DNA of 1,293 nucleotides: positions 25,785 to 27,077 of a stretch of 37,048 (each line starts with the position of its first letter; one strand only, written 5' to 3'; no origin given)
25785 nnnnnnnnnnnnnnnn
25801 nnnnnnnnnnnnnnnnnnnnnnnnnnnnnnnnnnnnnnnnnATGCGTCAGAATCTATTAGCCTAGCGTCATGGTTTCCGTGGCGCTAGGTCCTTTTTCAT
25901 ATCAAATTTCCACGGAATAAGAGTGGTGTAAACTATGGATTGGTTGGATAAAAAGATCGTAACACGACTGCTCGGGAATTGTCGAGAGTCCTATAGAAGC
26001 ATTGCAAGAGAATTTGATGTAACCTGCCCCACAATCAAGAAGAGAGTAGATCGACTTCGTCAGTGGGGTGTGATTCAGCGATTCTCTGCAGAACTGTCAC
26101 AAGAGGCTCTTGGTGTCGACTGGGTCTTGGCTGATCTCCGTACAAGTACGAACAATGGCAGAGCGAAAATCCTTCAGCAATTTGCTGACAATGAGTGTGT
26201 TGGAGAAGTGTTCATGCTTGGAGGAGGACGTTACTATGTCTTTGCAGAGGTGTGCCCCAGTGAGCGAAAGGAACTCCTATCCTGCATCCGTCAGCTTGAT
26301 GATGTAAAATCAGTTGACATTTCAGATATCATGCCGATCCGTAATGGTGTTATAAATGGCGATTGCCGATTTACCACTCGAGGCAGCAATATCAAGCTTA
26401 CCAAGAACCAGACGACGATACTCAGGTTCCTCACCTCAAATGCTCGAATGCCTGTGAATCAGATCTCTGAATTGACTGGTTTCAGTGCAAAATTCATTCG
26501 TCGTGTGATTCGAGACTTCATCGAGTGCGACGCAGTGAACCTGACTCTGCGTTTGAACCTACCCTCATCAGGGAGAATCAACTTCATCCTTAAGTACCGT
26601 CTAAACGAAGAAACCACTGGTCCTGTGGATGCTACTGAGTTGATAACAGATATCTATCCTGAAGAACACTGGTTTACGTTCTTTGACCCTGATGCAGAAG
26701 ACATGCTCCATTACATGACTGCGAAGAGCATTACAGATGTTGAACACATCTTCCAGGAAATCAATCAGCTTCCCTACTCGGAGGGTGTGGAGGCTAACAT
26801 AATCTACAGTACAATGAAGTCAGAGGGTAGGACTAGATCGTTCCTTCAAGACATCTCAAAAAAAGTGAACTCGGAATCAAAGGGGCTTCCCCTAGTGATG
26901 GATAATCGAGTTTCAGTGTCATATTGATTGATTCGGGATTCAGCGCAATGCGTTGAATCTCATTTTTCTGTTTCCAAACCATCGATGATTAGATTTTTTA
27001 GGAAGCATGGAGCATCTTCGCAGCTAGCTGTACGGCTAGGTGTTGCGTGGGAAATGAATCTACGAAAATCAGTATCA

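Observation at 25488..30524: Candidate undescribed module: exported acidic peptide, hairpin, tandem-Lrp regulator, hairpin, gingipain-like surface peptidase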

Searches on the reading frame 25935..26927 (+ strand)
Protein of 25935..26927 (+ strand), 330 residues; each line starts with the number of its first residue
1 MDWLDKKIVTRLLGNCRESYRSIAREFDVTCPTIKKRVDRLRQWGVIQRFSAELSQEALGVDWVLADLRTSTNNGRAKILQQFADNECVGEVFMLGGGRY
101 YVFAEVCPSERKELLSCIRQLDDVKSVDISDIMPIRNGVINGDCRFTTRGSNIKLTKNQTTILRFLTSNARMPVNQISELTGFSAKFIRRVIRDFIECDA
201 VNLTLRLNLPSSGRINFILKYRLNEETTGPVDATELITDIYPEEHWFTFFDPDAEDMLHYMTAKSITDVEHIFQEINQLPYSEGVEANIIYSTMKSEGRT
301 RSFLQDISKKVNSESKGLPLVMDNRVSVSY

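Call 4: search_protein_families(library=pfam, proteins=[window:25935-26927:+], max_evalue=0.01)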
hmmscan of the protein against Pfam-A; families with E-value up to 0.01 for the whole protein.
window:25935-26927:+ (330 aa): 8 families
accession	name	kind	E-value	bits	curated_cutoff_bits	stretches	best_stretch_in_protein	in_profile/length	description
PF13404.12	HTH_AsnC-type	-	8.7e-13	48.3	27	1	1-42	1-42/42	AsnC-type helix-turn-helix domain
PF13412.12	HTH_24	-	4.5e-10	39.4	21.9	2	4-48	4-48/48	Winged helix-turn-helix DNA-binding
PF13518.12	HTH_28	-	4.6e-06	27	25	1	7-46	4-41/52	Helix-turn-helix domain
PF08279.18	HTH_11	-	0.00099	19.4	25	0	19-46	17-44/55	HTH domain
PF12802.13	MarR_2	-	0.0017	18.9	27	0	155-197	3-46/61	MarR family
PF08280.17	HTH_Mga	-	0.0018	18.7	23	0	157-194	5-42/59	M protein trans-acting positive regulator (MGA) HTH domain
PF01047.28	MarR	-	0.0028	17.9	24.6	0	15-50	17-50/59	MarR family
PF00392.27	GntR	-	0.0039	17.2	27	0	21-50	28-57/64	Bacterial regulatory proteins, gntR family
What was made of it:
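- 25935..26927 (+): Tandem-Lrp E: a single chain with two HTH + beta-alpha-beta-beta-alpha-beta (RAM-like) halves. Pfam HTH_AsnC-type and HTH_24 (call 4).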

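Call 12: find_encoding_contigs(protein=window:25935-26927:+, flank=10000, max_places=6)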
Protein window:25935-26927:+ (330 aa): 4 contigs read that carry it; 4 places shown.
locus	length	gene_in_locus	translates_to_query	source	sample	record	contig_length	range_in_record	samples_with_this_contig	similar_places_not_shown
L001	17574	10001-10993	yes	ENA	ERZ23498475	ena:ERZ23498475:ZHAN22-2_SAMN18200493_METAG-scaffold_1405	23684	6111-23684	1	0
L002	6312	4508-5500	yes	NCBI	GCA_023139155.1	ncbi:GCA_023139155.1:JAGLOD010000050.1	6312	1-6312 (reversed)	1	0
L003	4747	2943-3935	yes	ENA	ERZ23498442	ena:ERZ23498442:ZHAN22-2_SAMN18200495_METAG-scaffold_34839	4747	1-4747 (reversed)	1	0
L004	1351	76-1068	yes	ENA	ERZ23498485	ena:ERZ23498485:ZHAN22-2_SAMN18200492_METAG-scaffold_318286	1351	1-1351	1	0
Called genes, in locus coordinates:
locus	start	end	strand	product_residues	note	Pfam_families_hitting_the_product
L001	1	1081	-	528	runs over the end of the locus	PF01565:FAD_binding_4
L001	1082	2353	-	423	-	PF13183:Fer4_8, PF02754:CCG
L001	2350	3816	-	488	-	PF01565:FAD_binding_4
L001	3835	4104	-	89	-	PF12838:Fer4_7 (faint), PF12797:Fer4_2 (faint), PF00037:Fer4 (faint), PF12837:Fer4_6 (faint), PF13237:Fer4_10 (faint), PF13187:Fer4_9 (weak)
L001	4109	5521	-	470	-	PF00890:FAD_binding_2 (faint), PF01266:DAO (faint), PF01494:FAD_binding_3, PF01946:Thi4 (faint), PF03486:HI0933_like (faint), PF07992:Pyr_redox_2 (faint), PF12831:FAD_oxidored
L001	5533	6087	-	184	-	PF03551:PadR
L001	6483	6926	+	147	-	-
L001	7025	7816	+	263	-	PF12706:Lactamase_B_2, PF13483:Lactamase_B_3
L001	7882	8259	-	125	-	-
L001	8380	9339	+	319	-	PF12802:MarR_2 (faint), PF13404:HTH_AsnC-type, PF13412:HTH_24, PF13730:HTH_36 (faint), PF25212:HVO_A0114 (faint), PF13412:HTH_24 (weak)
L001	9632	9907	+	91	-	-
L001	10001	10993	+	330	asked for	PF13404:HTH_AsnC-type, PF13412:HTH_24 (faint)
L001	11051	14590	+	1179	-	PF08126:Propeptide_C25, PF01364:Peptidase_C25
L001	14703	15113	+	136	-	-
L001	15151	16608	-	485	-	PF07719:TPR_2 (faint), PF17874:TPR_MalT (faint), PF13424:TPR_12 (weak)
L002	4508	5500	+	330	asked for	PF13404:HTH_AsnC-type, PF13412:HTH_24 (faint)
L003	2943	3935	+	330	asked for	PF13404:HTH_AsnC-type, PF13412:HTH_24 (faint)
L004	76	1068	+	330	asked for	PF13404:HTH_AsnC-type, PF13412:HTH_24 (faint)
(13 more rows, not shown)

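Call 13: find_homologous_proteins(query=window:25935-26927:+, max_evalue=0.00001)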
Query window:25935-26927:+ (330 aa): 26 proteins with E <= 0.00001 among 1056 candidates.
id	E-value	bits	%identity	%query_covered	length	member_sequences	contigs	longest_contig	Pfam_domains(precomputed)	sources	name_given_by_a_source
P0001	2.3e-218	742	100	100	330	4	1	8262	PF13412.13,PF13404.13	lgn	-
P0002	1.6e-184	630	82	100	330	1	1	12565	PF13412.13,PF13404.13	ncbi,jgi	ncbi:MAG: AsnC family transcriptional regulator [Candidatus Thorarchaeota archaeon]|jgi:DNA-binding 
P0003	3.2e-181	620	82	100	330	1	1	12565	PF13412.13,PF13518.13,PF13404.13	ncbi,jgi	ncbi:MAG: AsnC family transcriptional regulator [Candidatus Thorarchaeota archaeon]|jgi:DNA-binding 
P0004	1.0e-176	605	79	100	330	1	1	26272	PF13412.13,PF13518.13,PF13404.13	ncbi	-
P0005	2.3e-176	604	78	100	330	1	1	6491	PF13412.13,PF13404.13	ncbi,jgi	ncbi:MAG: AsnC family transcriptional regulator [Candidatus Thorarchaeota archaeon]|jgi:DNA-binding 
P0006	3.0e-156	538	79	90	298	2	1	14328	PF13412.13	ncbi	ncbi:MAG: winged helix-turn-helix transcriptional regulator, partial [Candidatus Thorarchaeota archa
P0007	1.6e-154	532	70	100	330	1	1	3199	PF13412.13,PF13404.13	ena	-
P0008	3.9e-152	524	67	100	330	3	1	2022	PF13412.13,PF13404.13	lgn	-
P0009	1.7e-150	519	66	100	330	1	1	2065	PF13412.13,PF13542.13,PF13404.13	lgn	-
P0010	1.4e-143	496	65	100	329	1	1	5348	PF13412.13,PF13404.13,PF12802.14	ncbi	-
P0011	4.6e-126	438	57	99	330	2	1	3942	PF13412.13,PF13404.13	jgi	-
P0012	2.0e-125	436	57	99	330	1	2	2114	PF13412.13,PF13404.13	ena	-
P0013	3.0e-121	423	56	98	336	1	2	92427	PF13412.13,PF13404.13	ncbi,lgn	ncbi:MAG: AsnC family transcriptional regulator [Candidatus Thorarchaeota archaeon]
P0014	2.6e-115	403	56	92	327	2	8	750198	PF13412.13,PF13404.13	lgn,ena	-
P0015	1.4e-113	397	56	93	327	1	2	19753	PF13412.13,PF13404.13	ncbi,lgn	-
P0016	2.4e-106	374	51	92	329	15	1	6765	PF01047.29,PF13412.13,PF13404.13,PF12802.14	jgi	jgi:DNA-binding Lrp family transcriptional regulator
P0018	6.4e-101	356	47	100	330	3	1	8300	PF13412.13,PF13404.13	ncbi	ncbi:MAG: AsnC family transcriptional regulator [Candidatus Thorarchaeota archaeon]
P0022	4.8e-87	310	46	92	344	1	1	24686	PF13412.13,PF13404.13,PF12802.14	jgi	jgi:DNA-binding Lrp family transcriptional regulator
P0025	8.4e-76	273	43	93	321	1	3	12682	PF13412.13,PF13404.13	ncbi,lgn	ncbi:MAG: Lrp/AsnC family transcriptional regulator [Candidatus Thorarchaeota archaeon]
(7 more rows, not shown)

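Call 17: find_related_loci(query=A5, collection=genome_contigs, flank=10000)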
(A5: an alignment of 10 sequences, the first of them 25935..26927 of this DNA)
Query A5 (330 aa) in genome_contigs; peptide patterns used: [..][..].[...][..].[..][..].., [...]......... (x = any residue, [..] = any of these).
40 stretches matched a pattern; 8 encode a relative of the query (tblastn E <= 1e-3); 8 distinct loci.
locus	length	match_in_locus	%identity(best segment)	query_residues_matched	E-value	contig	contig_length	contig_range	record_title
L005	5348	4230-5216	65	1-330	4e-154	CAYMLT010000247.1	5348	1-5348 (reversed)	MAG TPA_asm: uncultured archaeon isolate binchicken_co129_606 genome assembly, contig: NODE_54559_length_5348_cov_4.0619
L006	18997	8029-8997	56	1-323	7e-130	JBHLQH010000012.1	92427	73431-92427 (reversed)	MAG: Candidatus Thorarchaeota archaeon isolate LCG1B.475 LCG1B.475@1029, whole genome shotgun sequence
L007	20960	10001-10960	48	1-320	8e-107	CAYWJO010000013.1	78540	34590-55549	MAG TPA_asm: uncultured archaeon isolate SRP214966_co7_247 genome assembly, contig: NODE_105_length_78540_cov_7.074638,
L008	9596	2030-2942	55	1-304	4e-105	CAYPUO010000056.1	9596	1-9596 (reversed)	MAG TPA_asm: uncultured archaeon isolate SRP323688_co1_182 genome assembly, contig: NODE_10546_length_9596_cov_5.162876,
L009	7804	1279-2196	43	1-306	7e-83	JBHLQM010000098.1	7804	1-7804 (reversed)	MAG: Candidatus Thorarchaeota archaeon isolate LCG1B.62 LCG1B.62@64424, whole genome shotgun sequence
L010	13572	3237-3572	27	1-108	3e-6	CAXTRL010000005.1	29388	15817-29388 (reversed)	MAG TPA_asm: uncultured Armatimonadales bacterium isolate public_SRR13125477_metawrap_bin.3 genome assembly, contig: pub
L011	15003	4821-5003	34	1-61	1e-5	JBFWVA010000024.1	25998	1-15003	MAG: Rhodospirillaceae bacterium isolate CA_2019_TPBF_83 NODE_9405_length_25998_cov_12.211395_TPBF, whole genome shotgun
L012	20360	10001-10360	25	1-121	3e-5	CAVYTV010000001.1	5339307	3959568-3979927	MAG: uncultured Armatimonadetes bacterium isolate MFD09671.bin.2.14 genome assembly, contig: contig_2375, whole genome s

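Call 19: find_related_loci(query=A5, collection=metagenome_contigs, flank=10000)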
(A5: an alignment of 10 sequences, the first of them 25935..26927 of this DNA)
Query A5 (330 aa) in metagenome_contigs; peptide patterns used: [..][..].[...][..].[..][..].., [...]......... (x = any residue, [..] = any of these).
42 stretches matched a pattern; 2 encode a relative of the query (tblastn E <= 1e-3); 2 distinct loci.
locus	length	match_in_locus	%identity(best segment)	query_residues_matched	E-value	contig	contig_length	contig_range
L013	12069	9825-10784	48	1-320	9e-108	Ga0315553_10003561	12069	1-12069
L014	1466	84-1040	45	1-319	5e-106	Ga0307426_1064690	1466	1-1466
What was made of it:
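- Tried and rejected: With the narrower alignment, the genome collection gave only 5 true loci and the metagenome collection 2 (calls 17, 19).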

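Call 20: find_encoding_contigs(protein=P0004, flank=10000, max_places=2)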
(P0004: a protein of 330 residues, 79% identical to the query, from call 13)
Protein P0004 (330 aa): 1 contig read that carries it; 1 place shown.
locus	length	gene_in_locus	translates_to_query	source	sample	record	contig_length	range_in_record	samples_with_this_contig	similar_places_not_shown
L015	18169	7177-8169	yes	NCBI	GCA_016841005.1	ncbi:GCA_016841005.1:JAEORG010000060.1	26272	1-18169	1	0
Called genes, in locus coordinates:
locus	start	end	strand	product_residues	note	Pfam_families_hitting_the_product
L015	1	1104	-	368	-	?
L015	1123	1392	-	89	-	PF12838:Fer4_7 (faint), PF00037:Fer4 (faint), PF12837:Fer4_6 (weak), PF13187:Fer4_9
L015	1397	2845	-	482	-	PF01946:Thi4 (weak), PF00890:FAD_binding_2 (faint), PF01266:DAO (faint), PF01494:FAD_binding_3, PF07992:Pyr_redox_2 (faint), PF12831:FAD_oxidored (weak)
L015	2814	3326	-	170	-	PF03551:PadR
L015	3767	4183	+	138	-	-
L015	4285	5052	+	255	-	PF13483:Lactamase_B_3, PF12706:Lactamase_B_2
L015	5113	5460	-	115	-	-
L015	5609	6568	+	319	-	PF01978:TrmB (faint), PF09339:HTH_IclR (faint), PF12802:MarR_2 (faint), PF13384:HTH_23 (faint), PF13404:HTH_AsnC-type, PF13412:HTH_24, PF13545:HTH_Crp_2 (faint), PF13412:HTH_24 (weak), +3 more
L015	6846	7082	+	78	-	-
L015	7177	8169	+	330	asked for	PF13404:HTH_AsnC-type, PF13412:HTH_24 (faint), PF13518:HTH_28 (faint)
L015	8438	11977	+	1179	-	PF08126:Propeptide_C25, PF01364:Peptidase_C25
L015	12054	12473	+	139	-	-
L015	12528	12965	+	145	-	-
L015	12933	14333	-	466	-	-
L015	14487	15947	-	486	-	-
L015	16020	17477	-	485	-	PF07719:TPR_2 (faint), PF13424:TPR_12 (weak)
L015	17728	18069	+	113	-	PF05899:Cupin_3 (weak), PF07883:Cupin_2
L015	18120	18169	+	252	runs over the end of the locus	-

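Call 21: find_encoding_contigs(protein=P0014, flank=10000, max_places=2)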
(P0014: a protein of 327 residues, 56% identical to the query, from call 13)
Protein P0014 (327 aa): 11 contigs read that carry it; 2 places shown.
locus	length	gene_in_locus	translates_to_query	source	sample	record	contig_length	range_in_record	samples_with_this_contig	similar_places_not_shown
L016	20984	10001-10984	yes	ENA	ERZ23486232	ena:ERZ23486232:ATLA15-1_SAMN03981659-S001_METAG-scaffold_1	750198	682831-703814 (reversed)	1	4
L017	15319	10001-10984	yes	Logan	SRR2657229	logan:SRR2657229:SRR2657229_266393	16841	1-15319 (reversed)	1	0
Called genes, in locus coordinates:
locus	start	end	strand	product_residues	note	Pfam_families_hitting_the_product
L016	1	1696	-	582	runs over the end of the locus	PF13481:AAA_25 (faint), PF00005:ABC_tran, PF02463:SMC_N (faint), PF05729:NACHT (faint), PF13191:AAA_16 (faint), PF13304:AAA_21 (faint), PF13401:AAA_22 (faint), PF00005:ABC_tran, +1 more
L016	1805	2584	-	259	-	-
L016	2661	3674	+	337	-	PF00892:EamA, PF06800:Sugar_transport, PF03151:TPT (faint), PF00892:EamA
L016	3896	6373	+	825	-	PF05048:NosD, PF13229:Beta_helix, PF05048:NosD, PF00754:F5_F8_type_C (faint), PF01108:Tissue_fac (faint)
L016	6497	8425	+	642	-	PF13229:Beta_helix, PF05048:NosD, PF13229:Beta_helix, PF05048:NosD (weak)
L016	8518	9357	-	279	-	PF13646:HEAT_2 (weak)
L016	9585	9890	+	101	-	-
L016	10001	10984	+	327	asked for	PF13404:HTH_AsnC-type, PF13412:HTH_24 (faint)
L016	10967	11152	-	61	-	-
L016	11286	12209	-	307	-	PF01978:TrmB (faint), PF13384:HTH_23 (faint), PF13404:HTH_AsnC-type, PF13412:HTH_24, PF13730:HTH_36 (faint), PF13412:HTH_24 (weak)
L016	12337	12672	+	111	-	-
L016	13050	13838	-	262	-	PF12706:Lactamase_B_2, PF13483:Lactamase_B_3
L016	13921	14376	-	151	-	PF01629:DUF22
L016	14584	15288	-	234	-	-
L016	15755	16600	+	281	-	PF02517:Rce1-like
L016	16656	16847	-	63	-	-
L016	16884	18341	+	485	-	PF00202:Aminotran_3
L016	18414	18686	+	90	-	-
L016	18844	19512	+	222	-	PF00596:Aldolase_II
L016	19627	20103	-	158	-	-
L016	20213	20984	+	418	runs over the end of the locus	-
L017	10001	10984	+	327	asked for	PF13404:HTH_AsnC-type, PF13412:HTH_24 (faint)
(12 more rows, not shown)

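Call 22: find_encoding_contigs(protein=P0022, flank=10000, max_places=2)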
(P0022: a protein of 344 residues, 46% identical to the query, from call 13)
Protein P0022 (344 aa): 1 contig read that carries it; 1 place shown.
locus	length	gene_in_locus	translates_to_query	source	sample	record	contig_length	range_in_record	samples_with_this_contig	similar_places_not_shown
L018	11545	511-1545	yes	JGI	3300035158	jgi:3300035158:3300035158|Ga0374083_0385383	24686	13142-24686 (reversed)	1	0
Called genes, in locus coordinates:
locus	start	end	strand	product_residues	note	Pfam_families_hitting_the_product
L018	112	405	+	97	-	-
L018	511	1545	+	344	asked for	PF13404:HTH_AsnC-type, PF13412:HTH_24 (weak), PF12802:MarR_2 (faint), PF13412:HTH_24 (weak)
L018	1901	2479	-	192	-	PF05048:NosD (weak)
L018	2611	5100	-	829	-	PF05048:NosD, PF13229:Beta_helix, PF05048:NosD, PF13229:Beta_helix, PF05048:NosD, PF13229:Beta_helix, PF05048:NosD, PF13229:Beta_helix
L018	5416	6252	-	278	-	PF02596:DUF169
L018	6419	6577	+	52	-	-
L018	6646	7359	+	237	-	-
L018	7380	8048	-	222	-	-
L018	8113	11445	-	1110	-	-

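Call 29: find_encoding_contigs(protein=P0002, flank=10000, max_places=2)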
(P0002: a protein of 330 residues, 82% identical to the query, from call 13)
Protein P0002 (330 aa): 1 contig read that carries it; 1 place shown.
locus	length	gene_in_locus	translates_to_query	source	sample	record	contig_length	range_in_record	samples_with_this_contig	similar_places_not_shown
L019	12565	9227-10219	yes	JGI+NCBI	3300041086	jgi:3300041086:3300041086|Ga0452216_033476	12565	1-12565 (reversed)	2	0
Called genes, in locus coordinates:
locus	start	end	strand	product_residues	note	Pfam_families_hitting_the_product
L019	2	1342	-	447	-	?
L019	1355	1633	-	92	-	PF12837:Fer4_6 (faint), PF13237:Fer4_10 (weak), PF00037:Fer4 (faint), PF13187:Fer4_9, PF12838:Fer4_7 (weak)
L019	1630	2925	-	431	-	PF00890:FAD_binding_2 (faint), PF01266:DAO (faint), PF01946:Thi4 (weak), PF03486:HI0933_like (faint), PF04820:Trp_halogenase (faint), PF07992:Pyr_redox_2 (faint), PF12831:FAD_oxidored (weak), PF01494:FAD_binding_3 (weak)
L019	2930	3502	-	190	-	PF03551:PadR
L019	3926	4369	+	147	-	-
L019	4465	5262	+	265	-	PF12706:Lactamase_B_2, PF13483:Lactamase_B_3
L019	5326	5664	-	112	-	-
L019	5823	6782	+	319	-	PF01978:TrmB (faint), PF09339:HTH_IclR (faint), PF12802:MarR_2 (faint), PF13404:HTH_AsnC-type, PF13412:HTH_24, PF13443:HTH_26 (faint), PF13730:HTH_36 (faint), PF13412:HTH_24 (weak), +2 more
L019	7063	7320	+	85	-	-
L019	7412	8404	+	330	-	PF13404:HTH_AsnC-type, PF13412:HTH_24 (faint), PF13518:HTH_28 (faint)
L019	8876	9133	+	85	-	-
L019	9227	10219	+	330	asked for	PF13404:HTH_AsnC-type, PF13412:HTH_24 (faint)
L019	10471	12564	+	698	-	?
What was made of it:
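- The pair duplicates as a unit: pep-Lrp-pep-Lrp in L019 (call 29) and P2-LrpA in the window.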

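Call 31: search_solved_structures(query=A5, max_evalue=0.01, show_alignments=1)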
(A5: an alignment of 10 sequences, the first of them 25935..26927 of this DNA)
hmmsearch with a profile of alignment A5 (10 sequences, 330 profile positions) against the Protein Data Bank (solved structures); distinct sequences matched with E-value up to 0.01: 21.
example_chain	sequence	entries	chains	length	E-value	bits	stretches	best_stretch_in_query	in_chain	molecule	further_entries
2cg4_A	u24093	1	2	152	1.1e-13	54.2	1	1-128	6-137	REGULATORY PROTEIN ASNC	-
7fby_A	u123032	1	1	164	4.7e-11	45.5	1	1-136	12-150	Transcriptional regulatory protein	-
9w4v_A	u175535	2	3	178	6.4e-11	45.1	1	1-136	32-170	Uncharacterized HTH-type transcriptional regulator PH0140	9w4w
2dbb_A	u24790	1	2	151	1.2e-10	44.2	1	1-136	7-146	Putative HTH-type transcriptional regulator PH0061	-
2cfx_A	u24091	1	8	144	1.6e-10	43.8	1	1-62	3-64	HTH-TYPE TRANSCRIPTIONAL REGULATOR LRPC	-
2cyy_A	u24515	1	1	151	1.9e-10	43.6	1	1-128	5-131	Putative HTH-type transcriptional regulator PH1519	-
1ri7_A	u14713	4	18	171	2.8e-10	43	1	1-128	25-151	Putative transcriptional regulator | Putative HTH-type transcriptional regulator PH1519 | Uncharacterized HTH-type transcriptional regulator PH1519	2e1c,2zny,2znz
2efo_A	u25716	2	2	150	1.6e-09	40.5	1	1-135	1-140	150aa long hypothetical transcriptional regulator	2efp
2efn_A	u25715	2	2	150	2.5e-09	39.9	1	1-135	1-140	150aa long hypothetical transcriptional regulator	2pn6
2e7w_A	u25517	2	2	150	2.5e-09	39.8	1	1-135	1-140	150aa long hypothetical transcriptional regulator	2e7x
2efq_A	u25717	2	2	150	2.8e-09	39.7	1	1-135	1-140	150aa long hypothetical transcriptional regulator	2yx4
2pmh_A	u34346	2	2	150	3.3e-09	39.5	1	1-135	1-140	150aa long hypothetical transcriptional regulator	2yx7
1i1g_A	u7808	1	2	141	4.1e-08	35.9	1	2-127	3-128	TRANSCRIPTIONAL REGULATOR LRPA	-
8q90_A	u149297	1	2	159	5.6e-08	35.4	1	3-92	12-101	AsnC family transcriptional regulator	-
4pcq_A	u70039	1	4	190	7.8e-07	31.7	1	1-117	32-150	Possible transcriptional regulatory protein (Probably Lrp/AsnC-family)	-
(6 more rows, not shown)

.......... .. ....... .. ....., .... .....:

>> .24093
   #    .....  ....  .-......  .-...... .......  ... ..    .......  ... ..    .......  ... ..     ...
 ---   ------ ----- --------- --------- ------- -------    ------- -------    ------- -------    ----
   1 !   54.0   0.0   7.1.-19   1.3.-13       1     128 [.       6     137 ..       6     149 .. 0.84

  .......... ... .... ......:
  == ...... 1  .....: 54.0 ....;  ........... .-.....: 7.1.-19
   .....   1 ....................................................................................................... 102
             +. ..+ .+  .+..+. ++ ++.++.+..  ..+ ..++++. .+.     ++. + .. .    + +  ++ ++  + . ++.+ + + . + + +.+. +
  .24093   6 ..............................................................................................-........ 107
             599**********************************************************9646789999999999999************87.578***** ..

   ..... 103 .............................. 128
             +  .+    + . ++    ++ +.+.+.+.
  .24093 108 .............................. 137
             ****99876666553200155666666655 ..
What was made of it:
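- On Lrp/AsnC transcription regulators: The PDB profile alignment extends to residue 128-136 (call 31).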

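Call 40: predict_structure(alignment_id=A7)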
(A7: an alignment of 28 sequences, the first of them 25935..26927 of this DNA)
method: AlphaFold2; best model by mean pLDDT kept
length: 330 residues; sequences in the alignment: 28
mean_pLDDT: 88.0   pTM: 0.84
mean pLDDT of the five models: 88.0, 87.9, 86.8, 86.2, 85.5
residues with pLDDT >= 90: 227; 70-90: 76; 50-70: 9; < 50: 18
segments of 3 or more residues with pLDDT < 50: 313-330
pLDDT, mean of each block of 10 residues (from residue 1): 93 96 97 97 95 94 91 72 83 89 88 78 83 93 90 94 95 97 97 96 94 94 91 94 95 96 96 94 94 84 80 41 33
secondary structure, 60 per line:
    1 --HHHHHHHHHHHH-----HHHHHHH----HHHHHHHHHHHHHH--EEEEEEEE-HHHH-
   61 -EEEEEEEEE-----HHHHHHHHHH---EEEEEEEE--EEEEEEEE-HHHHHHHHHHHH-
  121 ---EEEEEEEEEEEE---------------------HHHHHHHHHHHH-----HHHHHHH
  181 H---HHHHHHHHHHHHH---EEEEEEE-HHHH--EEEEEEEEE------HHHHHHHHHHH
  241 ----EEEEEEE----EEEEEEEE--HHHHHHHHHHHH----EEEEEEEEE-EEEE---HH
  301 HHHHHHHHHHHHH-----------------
elements in order: H3-14 H20-26 H31-44 E47-54 H56-59 E62-70 H76-85 E89-96 E99-106 H108-119 E124-135 H157-168 H174-181 H185-197 E201-207 H209-212 E215-223 H230-240 E245-251 E256-263 H266-277 E282-290 E292-295 H299-313
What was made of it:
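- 25935..26927 (+): AF2 model with pLDDT 88 and pTM 0.84 (call 40).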
